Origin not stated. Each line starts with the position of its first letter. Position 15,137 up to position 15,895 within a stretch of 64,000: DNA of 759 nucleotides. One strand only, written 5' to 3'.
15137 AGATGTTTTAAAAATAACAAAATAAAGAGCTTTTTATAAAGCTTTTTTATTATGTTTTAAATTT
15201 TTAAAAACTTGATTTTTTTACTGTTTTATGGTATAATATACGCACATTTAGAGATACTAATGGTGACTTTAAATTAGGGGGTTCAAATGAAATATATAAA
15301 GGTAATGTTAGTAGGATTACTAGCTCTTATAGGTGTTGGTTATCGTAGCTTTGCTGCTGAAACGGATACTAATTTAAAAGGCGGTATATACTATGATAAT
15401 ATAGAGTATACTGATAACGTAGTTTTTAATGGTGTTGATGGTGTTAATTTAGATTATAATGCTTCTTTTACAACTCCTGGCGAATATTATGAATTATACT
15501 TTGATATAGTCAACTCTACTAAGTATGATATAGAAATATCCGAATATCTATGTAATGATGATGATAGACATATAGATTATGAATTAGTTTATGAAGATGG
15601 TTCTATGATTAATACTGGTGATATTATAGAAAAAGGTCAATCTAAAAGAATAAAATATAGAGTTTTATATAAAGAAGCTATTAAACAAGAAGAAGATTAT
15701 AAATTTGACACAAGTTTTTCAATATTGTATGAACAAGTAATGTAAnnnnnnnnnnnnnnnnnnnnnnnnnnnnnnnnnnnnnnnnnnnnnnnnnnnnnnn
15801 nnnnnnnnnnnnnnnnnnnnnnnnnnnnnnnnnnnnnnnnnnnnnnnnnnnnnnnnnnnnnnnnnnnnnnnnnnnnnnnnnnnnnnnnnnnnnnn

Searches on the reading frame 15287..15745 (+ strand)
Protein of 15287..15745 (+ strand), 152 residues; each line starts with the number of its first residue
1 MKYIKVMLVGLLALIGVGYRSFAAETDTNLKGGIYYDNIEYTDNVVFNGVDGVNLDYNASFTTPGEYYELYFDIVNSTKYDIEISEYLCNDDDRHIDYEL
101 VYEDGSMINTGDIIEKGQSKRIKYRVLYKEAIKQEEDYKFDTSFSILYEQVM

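Call 3: search_protein_families(library=pfam, proteins=[window:15287-15745:+], max_evalue=1)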
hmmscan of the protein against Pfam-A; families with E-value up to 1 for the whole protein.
window:15287-15745:+ (152 aa): 0 families

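Call 4: search_protein_families(library=ncbifam, proteins=[window:15287-15745:+], max_evalue=1)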
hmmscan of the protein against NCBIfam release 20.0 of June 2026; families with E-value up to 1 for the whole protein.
window:15287-15745:+ (152 aa): 1 family
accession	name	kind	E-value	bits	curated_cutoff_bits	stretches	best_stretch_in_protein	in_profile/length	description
NF008948.0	PRK12295.1-1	equivalog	0.19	10.8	622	1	14-76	266-328/376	ATP phosphoribosyltransferase regulatory subunit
